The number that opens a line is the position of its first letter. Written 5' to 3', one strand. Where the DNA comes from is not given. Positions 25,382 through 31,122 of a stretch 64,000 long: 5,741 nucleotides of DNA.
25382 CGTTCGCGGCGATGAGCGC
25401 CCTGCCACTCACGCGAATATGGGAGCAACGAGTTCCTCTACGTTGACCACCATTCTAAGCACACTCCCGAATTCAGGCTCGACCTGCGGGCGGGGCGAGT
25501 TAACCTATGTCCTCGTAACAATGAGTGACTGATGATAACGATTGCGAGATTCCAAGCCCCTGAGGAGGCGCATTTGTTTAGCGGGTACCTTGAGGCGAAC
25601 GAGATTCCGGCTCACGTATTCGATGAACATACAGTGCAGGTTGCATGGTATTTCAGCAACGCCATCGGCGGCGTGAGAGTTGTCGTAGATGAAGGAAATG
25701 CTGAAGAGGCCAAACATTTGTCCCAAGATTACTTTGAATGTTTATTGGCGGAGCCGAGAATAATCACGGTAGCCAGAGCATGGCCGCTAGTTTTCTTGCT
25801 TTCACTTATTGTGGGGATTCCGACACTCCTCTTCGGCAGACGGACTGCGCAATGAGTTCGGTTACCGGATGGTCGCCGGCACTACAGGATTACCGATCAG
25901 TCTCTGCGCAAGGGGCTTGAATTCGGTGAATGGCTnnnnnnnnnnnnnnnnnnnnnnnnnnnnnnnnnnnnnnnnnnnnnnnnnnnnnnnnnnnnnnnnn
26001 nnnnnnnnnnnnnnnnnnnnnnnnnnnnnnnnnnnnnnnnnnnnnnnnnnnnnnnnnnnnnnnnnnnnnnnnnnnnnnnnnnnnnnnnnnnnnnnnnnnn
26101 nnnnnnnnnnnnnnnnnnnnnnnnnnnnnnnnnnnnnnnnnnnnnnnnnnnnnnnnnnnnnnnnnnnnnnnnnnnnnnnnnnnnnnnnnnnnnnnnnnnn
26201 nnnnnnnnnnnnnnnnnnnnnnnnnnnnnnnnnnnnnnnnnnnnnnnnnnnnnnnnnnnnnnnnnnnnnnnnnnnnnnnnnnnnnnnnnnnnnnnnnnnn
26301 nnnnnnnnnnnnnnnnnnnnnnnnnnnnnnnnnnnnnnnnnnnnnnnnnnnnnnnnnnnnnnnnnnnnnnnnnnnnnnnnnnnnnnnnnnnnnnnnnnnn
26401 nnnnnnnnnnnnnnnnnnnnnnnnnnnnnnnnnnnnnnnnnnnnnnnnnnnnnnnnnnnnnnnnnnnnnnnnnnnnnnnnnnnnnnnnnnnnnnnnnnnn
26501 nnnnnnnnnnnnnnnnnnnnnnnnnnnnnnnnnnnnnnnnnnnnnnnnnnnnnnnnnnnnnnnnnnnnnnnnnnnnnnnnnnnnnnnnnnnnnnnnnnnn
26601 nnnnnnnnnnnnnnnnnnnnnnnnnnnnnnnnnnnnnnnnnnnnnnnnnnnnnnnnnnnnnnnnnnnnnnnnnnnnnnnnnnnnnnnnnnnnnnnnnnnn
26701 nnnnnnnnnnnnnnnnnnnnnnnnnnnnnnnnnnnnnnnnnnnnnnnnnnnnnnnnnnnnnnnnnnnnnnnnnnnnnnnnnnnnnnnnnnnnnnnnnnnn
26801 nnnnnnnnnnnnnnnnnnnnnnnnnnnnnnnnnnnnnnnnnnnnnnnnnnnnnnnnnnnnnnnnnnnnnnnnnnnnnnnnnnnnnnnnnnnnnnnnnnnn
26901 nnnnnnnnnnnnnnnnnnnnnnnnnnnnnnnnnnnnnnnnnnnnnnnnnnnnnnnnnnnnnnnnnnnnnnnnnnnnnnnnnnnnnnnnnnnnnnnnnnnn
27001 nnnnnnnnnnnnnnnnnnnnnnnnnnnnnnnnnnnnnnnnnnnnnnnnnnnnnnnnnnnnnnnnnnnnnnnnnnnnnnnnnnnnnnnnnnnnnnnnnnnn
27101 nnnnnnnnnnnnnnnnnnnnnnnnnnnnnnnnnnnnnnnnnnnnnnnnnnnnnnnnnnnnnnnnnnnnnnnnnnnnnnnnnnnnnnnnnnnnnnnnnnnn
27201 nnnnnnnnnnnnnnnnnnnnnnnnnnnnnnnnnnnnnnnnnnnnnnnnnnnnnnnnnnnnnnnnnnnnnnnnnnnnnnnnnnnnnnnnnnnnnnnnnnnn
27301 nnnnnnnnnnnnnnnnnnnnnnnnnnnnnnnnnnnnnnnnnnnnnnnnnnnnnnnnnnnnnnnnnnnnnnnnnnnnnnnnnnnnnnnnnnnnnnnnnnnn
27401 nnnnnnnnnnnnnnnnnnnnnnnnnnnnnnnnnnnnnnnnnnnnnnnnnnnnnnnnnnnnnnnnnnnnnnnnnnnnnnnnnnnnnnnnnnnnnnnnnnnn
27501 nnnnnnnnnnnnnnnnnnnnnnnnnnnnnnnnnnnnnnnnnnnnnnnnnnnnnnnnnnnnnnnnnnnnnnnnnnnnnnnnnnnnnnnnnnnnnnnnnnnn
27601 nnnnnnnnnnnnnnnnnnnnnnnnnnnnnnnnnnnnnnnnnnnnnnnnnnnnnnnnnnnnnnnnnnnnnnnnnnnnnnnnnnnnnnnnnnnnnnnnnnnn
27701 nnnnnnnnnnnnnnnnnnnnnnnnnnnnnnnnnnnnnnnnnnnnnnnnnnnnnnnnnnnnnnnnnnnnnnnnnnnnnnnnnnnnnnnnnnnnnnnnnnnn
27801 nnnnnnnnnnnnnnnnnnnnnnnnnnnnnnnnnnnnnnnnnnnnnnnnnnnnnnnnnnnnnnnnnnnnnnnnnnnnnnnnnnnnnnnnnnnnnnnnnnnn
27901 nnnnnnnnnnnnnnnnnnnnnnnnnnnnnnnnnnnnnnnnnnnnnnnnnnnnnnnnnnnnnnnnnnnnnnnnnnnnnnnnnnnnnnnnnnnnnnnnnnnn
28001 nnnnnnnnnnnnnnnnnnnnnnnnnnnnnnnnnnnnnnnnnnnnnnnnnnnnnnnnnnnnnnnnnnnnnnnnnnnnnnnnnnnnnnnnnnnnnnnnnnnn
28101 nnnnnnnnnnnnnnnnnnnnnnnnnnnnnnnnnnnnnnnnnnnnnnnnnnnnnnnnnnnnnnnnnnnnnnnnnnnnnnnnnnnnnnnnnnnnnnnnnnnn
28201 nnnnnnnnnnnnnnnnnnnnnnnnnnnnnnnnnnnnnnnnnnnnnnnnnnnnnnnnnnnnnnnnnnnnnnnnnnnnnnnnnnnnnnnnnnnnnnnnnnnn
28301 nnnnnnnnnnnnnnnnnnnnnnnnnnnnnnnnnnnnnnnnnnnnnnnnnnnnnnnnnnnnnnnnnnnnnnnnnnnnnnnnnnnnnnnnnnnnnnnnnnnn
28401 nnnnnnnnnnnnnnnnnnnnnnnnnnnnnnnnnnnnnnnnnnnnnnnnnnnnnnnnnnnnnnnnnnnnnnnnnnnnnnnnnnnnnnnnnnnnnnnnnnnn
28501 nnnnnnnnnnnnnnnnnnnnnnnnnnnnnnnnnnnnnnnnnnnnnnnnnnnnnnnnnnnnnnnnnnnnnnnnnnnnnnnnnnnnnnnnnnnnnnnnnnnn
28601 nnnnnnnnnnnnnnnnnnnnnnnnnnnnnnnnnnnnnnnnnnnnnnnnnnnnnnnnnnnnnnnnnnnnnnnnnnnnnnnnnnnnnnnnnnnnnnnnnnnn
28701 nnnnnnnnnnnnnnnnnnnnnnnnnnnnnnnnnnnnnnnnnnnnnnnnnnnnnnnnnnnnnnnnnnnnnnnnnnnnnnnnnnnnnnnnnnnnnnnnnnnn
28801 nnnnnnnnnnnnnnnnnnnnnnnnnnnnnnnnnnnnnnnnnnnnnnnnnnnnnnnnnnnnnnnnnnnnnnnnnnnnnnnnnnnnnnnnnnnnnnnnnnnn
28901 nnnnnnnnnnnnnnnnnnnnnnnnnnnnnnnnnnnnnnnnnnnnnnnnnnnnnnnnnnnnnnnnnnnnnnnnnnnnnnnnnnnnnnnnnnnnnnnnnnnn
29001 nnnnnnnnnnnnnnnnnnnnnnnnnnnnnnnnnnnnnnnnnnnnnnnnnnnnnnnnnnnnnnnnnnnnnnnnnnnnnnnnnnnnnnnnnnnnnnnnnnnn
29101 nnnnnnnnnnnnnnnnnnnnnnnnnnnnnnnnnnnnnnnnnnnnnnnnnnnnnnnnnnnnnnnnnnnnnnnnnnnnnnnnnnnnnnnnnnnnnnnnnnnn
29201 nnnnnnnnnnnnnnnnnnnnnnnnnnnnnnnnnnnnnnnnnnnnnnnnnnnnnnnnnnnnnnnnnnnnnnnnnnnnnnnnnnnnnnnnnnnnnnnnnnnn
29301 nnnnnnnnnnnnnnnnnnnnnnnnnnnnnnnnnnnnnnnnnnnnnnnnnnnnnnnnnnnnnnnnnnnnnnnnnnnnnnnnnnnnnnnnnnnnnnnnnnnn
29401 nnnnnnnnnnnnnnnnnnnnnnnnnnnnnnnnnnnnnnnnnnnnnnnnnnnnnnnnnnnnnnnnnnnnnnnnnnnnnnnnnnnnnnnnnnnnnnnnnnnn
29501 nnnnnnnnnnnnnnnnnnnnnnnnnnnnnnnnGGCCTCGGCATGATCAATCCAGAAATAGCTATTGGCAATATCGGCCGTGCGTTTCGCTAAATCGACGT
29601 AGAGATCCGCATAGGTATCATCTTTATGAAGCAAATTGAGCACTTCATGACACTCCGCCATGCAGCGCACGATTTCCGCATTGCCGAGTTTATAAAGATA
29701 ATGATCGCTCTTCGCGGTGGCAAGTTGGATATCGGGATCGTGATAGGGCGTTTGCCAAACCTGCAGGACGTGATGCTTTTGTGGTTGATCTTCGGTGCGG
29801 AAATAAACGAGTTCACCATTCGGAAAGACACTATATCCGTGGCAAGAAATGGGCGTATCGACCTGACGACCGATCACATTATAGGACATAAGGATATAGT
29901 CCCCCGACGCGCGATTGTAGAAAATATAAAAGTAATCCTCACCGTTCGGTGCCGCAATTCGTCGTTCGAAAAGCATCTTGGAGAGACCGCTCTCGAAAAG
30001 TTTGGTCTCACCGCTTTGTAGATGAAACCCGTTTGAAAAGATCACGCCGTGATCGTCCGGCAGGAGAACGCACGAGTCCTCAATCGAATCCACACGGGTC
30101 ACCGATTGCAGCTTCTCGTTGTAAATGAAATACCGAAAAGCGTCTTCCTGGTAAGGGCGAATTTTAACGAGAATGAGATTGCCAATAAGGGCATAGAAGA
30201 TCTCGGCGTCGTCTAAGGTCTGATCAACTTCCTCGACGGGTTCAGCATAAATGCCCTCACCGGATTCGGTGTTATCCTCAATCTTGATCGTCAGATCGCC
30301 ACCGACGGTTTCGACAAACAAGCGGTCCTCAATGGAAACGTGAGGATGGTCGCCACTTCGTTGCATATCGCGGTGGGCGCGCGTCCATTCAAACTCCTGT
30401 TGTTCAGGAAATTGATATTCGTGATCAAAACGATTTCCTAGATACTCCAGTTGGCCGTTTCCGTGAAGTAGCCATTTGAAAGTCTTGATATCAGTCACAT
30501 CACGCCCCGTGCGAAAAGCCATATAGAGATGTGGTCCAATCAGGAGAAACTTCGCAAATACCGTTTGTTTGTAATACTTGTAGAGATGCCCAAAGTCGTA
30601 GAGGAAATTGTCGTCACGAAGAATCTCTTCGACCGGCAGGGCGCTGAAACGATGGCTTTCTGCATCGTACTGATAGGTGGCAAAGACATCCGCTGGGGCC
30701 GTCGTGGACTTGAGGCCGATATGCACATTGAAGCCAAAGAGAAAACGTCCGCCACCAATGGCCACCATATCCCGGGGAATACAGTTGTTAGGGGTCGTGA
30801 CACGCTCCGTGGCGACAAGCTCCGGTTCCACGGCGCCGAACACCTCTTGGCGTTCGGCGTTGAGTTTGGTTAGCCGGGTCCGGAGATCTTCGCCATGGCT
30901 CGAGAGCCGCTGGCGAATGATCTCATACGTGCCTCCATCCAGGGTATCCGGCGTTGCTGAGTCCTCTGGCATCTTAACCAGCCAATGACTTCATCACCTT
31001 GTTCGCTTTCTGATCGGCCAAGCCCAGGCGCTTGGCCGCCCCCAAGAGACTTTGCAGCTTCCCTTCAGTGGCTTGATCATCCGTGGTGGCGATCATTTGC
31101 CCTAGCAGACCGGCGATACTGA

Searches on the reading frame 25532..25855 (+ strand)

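Call 7: search_protein_families(library=pfam, proteins=[window:25532-25855:+], max_evalue=0.01)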
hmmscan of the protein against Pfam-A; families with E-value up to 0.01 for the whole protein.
window:25532-25855:+ (107 aa): 1 family
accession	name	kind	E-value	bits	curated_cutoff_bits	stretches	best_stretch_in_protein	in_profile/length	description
PF09413.15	DUF2007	-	3.3e-06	27.6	25.7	1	1-63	1-61/66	Putative prokaryotic signal transducing protein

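Call 8: search_protein_families(library=ncbifam, proteins=[window:25532-25855:+], max_evalue=0.01)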
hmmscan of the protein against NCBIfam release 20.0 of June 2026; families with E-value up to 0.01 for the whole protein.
window:25532-25855:+ (107 aa): 1 family
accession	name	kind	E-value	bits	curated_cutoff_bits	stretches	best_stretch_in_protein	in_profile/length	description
NF040569.1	DUF2007_rel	subfamily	0.0049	17.1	55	1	11-63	18-68/74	DUF2007-related protein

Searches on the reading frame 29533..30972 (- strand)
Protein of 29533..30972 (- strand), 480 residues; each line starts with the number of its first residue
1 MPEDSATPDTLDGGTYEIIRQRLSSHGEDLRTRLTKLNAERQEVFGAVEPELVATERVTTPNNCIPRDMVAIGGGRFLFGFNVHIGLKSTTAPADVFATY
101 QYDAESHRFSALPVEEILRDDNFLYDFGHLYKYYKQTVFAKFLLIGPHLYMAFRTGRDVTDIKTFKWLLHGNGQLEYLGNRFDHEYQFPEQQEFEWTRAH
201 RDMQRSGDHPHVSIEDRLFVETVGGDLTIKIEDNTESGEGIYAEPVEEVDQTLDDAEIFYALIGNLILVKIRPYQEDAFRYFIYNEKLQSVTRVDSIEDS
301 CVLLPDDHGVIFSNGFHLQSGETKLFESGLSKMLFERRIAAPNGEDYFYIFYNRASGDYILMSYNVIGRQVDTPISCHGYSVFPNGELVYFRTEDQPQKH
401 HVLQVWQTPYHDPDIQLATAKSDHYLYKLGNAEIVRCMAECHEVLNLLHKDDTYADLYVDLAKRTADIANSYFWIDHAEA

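Call 78: search_protein_representatives(protein=window:29533-30972:-)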
Query: 480 residues. Proteins with E-value up to 0.001 (for the whole library): 744; up to 1e-10: 550; up to 1e-30: 260. The best 150 are listed.
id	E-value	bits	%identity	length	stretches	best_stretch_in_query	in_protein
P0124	2.3e-217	738.9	67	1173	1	6-479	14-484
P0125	5.6e-197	671.7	61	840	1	10-478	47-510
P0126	1.2e-186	637.6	58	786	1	10-480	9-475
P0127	3.0e-180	616.6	57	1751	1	2-480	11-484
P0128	8.9e-176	601.8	58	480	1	5-457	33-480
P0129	3.4e-174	596.6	54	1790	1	9-480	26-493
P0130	3.7e-168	576.7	54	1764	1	9-479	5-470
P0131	7.2e-165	565.8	55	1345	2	174-480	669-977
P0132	5.8e-160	549.7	50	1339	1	7-479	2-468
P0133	1.5e-159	548.3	51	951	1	1-475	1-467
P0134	1.6e-157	541.6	51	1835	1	4-478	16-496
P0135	1.0e-152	525.7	50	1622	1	11-479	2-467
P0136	2.7e-150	517.8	50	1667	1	10-477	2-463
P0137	3.7e-149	514.0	50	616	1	9-478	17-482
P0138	2.5e-148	511.3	48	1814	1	10-479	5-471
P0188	1.4e-109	383.5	40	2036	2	101-476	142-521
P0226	2.7e-86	306.7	33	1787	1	9-476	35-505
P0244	5.9e-73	262.7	32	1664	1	13-462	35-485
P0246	1.3e-72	261.6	32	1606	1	11-477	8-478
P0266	1.1e-63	232.1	29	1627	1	15-475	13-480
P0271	4.6e-63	230.1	31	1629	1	4-446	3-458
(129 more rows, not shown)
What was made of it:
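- On DUF3686-AAA+ 'DNA repair ATPase' family (PF12458): Complete family members are 1550-2036 aa (call 78).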

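Call 107: find_encoding_contigs(protein=P0266, flank=6000, max_places=2)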
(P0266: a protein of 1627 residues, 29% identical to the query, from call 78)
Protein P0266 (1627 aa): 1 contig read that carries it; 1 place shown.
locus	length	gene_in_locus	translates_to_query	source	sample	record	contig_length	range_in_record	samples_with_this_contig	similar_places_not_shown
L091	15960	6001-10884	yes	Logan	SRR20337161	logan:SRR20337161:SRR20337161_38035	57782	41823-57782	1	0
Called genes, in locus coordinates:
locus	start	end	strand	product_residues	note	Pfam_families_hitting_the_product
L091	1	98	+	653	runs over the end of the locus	PF06480:FtsH_ext, PF00004:AAA, PF17862:AAA_lid_3, PF01434:Peptidase_M41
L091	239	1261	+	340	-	-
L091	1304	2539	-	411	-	PF01743:PolyA_pol, PF12627:PolyA_pol_RNAbd (weak)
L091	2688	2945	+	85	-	-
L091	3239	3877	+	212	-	-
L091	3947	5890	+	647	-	-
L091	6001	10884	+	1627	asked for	PF12458:DUF3686, PF25472:DUF7902, PF13401:AAA_22 (faint), PF00004:AAA (weak)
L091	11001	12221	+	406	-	PF05816:TelA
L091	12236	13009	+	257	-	-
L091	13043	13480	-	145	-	-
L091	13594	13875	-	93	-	-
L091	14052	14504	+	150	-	-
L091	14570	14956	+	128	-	-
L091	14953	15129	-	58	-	-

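Call 108: find_encoding_contigs(protein=P0226, flank=6000, max_places=2)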
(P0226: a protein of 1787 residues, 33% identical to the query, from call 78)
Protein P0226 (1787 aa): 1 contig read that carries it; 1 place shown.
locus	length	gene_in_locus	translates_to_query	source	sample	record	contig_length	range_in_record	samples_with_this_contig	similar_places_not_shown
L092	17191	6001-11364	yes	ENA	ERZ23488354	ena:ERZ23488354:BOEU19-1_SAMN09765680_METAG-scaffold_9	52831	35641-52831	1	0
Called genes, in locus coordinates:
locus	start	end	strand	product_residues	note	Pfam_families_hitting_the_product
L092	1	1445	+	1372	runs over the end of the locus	PF05567:T4P_PilY1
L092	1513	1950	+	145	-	PF16732:ComP_DUS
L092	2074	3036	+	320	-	-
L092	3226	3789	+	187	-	-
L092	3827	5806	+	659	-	PF01145:Band_7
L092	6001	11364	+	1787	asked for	PF12458:DUF3686, PF25472:DUF7902, PF00004:AAA (weak), PF07728:AAA_5 (weak)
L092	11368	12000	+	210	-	-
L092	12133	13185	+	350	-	PF01476:LysM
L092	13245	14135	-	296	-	PF03747:ADP_ribosyl_GH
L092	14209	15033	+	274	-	PF02739:5_3_exonuc_N, PF01367:5_3_exonuc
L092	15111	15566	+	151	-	-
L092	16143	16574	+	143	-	-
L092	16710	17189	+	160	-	?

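Call 109: find_encoding_contigs(protein=P0271, flank=6000, max_places=1)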
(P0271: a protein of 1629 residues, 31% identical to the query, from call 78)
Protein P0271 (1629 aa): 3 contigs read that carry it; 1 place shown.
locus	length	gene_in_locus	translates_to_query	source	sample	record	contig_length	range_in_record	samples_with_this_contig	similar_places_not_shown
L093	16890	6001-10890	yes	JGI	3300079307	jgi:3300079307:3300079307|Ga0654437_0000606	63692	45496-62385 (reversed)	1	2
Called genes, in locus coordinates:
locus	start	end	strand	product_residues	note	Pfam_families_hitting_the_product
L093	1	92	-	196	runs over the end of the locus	-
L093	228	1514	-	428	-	PF02628:COX15-CtaA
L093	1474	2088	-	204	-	PF00174:Oxidored_molyb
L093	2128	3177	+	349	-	PF00478:IMPDH, PF01070:FMN_dh (weak), PF03060:NMO (weak)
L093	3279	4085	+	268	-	-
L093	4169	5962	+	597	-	-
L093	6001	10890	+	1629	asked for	PF12458:DUF3686, PF25472:DUF7902, PF00004:AAA (weak)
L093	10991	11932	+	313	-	PF14907:NTP_transf_5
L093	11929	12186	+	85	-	PF05402:PqqD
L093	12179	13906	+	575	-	PF00733:Asn_synthase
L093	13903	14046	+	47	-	-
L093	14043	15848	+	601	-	PF02463:SMC_N (faint), PF00005:ABC_tran, PF13304:AAA_21 (faint)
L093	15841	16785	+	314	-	-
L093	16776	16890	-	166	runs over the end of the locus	PF13471:Transglut_core3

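Call 110: find_encoding_contigs(protein=P0246, flank=6000, max_places=1)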
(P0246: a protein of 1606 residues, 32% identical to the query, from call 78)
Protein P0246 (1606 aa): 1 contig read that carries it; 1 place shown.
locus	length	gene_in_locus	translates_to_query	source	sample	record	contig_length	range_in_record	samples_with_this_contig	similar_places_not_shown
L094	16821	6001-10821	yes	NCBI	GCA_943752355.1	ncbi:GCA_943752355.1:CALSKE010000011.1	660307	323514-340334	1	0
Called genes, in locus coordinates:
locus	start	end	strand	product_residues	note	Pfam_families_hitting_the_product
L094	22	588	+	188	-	-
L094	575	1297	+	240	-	PF09414:RNA_ligase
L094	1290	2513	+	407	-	PF01966:HD (weak), PF08433:KTI12 (weak), PF13671:AAA_33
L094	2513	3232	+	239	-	PF14243:R2K_3, PF18299:R2K_2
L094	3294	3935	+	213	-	-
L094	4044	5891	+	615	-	-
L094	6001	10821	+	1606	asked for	PF12458:DUF3686, PF25472:DUF7902, PF13401:AAA_22 (faint), PF00004:AAA (weak)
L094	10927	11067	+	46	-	-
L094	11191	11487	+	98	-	PF01381:HTH_3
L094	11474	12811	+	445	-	PF13657:Couple_hipA, PF07804:HipA_C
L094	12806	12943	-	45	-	-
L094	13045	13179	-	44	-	-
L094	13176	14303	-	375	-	PF05816:TelA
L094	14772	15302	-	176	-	PF00293:NUDIX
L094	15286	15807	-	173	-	PF01467:CTP_transf_like (weak)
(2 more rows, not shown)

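Call 111: find_encoding_contigs(protein=P0244, flank=6000, max_places=1)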
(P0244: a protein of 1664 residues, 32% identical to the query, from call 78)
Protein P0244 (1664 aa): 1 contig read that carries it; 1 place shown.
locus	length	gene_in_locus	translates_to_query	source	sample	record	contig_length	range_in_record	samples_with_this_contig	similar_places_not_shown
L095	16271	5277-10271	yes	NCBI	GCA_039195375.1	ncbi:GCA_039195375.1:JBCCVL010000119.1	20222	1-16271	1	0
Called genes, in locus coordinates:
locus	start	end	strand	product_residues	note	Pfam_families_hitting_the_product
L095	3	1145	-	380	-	PF08240:ADH_N, PF00107:ADH_zinc_N, PF13602:ADH_zinc_N_2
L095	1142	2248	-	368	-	PF02746:MR_MLE_N, PF13378:MR_MLE_C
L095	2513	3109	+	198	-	-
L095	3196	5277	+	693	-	PF01145:Band_7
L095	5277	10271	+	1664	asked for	PF12458:DUF3686, PF25472:DUF7902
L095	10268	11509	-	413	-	PF04422:FrhB_FdhB_N, PF04432:FrhB_FdhB_C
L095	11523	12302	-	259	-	PF19798:Sulfotransfer_5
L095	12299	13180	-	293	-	PF17645:Amdase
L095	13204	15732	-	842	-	PF01266:DAO, PF13738:Pyr_redox_3 (faint), PF01571:GCV_T, PF08669:GCV_T_C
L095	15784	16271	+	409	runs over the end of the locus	PF00557:Peptidase_M24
